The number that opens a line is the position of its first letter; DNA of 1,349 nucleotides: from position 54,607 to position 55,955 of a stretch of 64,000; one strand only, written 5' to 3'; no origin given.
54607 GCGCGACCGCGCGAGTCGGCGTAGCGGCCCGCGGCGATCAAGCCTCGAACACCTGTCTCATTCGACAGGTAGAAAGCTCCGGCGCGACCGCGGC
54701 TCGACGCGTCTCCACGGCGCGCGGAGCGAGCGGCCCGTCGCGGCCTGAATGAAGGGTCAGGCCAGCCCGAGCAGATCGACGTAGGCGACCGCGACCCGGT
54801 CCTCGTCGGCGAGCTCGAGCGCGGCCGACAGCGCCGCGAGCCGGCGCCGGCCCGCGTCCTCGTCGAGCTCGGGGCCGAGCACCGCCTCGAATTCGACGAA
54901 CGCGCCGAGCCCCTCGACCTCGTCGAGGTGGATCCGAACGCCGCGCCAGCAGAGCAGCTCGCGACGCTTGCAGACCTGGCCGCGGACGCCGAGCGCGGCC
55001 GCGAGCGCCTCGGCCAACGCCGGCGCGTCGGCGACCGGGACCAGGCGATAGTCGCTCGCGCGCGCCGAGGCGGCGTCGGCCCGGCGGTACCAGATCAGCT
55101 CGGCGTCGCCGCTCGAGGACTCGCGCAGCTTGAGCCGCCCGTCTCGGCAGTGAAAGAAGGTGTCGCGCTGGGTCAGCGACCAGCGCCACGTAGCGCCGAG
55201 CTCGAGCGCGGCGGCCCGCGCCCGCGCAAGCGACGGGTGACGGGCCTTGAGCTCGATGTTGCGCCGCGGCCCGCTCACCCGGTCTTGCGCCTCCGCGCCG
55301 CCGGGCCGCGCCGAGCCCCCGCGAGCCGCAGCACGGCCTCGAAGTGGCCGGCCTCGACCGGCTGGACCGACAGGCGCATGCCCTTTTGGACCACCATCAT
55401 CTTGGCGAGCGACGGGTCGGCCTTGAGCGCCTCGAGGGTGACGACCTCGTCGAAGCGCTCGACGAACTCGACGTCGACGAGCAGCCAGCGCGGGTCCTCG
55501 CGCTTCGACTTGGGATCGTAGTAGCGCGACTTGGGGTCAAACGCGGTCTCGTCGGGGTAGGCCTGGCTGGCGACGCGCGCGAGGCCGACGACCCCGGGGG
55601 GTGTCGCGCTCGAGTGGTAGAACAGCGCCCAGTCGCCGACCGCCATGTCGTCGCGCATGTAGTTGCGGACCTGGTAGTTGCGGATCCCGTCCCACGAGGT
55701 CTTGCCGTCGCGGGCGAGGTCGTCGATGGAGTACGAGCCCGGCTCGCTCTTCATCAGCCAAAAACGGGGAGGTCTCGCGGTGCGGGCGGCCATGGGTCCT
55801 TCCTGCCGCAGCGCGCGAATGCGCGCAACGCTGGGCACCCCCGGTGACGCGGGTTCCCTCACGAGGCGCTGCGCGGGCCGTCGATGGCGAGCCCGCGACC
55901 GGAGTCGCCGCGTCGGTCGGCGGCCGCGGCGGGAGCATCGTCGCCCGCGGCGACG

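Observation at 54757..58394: EVE to CYTH operon divergent from an HD phosphohydrolase plus a GlnD-like nucleotidyltransferase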

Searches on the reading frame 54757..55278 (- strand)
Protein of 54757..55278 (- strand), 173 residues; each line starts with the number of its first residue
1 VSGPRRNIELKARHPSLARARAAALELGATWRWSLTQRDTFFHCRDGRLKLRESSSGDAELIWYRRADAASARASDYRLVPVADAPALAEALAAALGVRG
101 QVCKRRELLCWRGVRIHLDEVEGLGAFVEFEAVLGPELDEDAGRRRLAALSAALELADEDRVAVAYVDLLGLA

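Call 3: search_protein_families(library=pfam, proteins=[window:54757-55278:-], max_evalue=0.01)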
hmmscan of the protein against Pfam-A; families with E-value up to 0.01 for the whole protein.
window:54757-55278:- (173 aa): 1 family
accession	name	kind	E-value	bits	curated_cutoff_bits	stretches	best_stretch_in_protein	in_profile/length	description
PF01928.26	CYTH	-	1.6e-12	48.1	23.2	1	6-166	2-179/179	CYTH domain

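Call 4: search_protein_families(library=ncbifam, proteins=[window:54757-55278:-], max_evalue=0.01)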
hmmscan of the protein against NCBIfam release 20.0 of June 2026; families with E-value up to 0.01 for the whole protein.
window:54757-55278:- (173 aa): 1 family
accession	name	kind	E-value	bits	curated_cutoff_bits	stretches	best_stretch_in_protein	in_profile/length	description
TIGR00318.1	cyaB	equivalog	2.6e-06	27.4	57.95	1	95-172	96-174/174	class IV adenylate cyclase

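Call 7: search_protein_families(library=padloc, proteins=[window:54757-55278:-], max_evalue=0.1)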
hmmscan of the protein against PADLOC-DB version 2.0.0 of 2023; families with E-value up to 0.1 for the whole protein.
window:54757-55278:- (173 aa): 0 families

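Call 15: search_protein_families(library=padloc, proteins=[window:54757-55278:-], max_evalue=10)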
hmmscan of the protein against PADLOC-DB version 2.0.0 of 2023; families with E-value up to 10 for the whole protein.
window:54757-55278:- (173 aa): 0 families

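Call 91: search_solved_structures(query=window:54757-55278:-, max_evalue=0.01, show_alignments=2)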
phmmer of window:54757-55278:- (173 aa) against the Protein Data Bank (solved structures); distinct sequences matched with E-value up to 0.01: 2.
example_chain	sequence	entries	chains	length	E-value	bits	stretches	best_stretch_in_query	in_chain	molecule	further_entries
2een_A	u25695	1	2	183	0.0024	21.2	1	102-140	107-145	Hypothetical protein PH1819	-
2dc4_A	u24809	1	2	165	0.0085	19.4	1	27-170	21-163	165aa long hypothetical protein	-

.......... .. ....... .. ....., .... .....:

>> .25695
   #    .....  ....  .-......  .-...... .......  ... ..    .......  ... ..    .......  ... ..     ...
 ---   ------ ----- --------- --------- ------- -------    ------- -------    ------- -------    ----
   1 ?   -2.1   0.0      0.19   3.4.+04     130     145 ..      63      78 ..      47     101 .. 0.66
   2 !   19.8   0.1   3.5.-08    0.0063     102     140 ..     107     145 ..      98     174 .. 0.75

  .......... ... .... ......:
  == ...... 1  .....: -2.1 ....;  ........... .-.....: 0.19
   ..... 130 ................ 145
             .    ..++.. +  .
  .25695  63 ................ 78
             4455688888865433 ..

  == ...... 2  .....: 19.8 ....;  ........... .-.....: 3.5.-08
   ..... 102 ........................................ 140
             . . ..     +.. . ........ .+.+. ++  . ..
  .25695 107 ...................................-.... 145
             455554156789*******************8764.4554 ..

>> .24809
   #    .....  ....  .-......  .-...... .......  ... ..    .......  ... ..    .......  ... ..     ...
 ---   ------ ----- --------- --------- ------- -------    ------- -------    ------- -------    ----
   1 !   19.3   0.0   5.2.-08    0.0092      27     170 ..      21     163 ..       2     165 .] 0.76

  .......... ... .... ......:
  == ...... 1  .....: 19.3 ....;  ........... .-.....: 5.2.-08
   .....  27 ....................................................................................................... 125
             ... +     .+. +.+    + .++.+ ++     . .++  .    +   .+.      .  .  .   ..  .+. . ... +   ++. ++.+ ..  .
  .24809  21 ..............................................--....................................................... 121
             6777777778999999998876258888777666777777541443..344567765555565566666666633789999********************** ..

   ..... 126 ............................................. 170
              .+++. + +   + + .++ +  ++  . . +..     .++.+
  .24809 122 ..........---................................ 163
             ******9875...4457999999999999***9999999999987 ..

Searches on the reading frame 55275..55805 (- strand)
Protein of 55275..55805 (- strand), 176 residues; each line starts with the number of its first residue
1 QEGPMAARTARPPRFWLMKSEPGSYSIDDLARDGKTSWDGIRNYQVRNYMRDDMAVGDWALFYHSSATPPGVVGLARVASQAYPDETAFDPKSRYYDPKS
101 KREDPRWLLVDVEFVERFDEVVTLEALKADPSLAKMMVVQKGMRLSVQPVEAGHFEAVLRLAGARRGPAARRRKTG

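Call 3: search_protein_families(library=pfam, proteins=[window:55275-55805:-], max_evalue=0.01)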
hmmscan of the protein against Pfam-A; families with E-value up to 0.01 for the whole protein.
window:55275-55805:- (176 aa): 1 family
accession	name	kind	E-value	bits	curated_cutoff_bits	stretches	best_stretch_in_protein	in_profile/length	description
PF01878.24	EVE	-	5.1e-56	189.1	23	1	14-160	1-144/145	EVE domain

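Call 4: search_protein_families(library=ncbifam, proteins=[window:55275-55805:-], max_evalue=0.01)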
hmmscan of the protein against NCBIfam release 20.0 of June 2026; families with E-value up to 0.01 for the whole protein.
window:55275-55805:- (176 aa): 0 families

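Call 7: search_protein_families(library=padloc, proteins=[window:55275-55805:-], max_evalue=0.1)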
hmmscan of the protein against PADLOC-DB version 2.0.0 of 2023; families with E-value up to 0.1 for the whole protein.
window:55275-55805:- (176 aa): 0 families

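Call 15: search_protein_families(library=padloc, proteins=[window:55275-55805:-], max_evalue=10)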
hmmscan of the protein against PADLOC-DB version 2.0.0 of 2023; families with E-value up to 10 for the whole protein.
window:55275-55805:- (176 aa): 0 families

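Call 92: search_solved_structures(query=window:55275-55793:-, max_evalue=0.001)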
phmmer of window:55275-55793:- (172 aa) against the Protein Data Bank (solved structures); distinct sequences matched with E-value up to 0.001: 7.
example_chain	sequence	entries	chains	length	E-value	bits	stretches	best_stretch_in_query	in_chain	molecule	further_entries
2ar1_A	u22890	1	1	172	3.7e-43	150.6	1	7-158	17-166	hypothetical protein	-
2eve_A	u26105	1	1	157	1.2e-42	149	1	11-157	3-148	hypothetical protein PSPTO5229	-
2g2x_A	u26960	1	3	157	2.2e-41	144.8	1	11-155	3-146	hypothetical protein PP5205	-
3eop_A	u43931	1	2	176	1.9e-32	115.7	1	12-157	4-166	Thymocyte nuclear protein 1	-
5j3e_A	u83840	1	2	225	3.4e-32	114.9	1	11-157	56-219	Thymocyte nuclear protein 1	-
1zce_A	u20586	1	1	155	8e-21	77.9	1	10-164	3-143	hypothetical protein Atu2648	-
2gbs_A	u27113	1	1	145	1.6e-17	67.1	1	11-160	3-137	Hypothetical protein Rpa0253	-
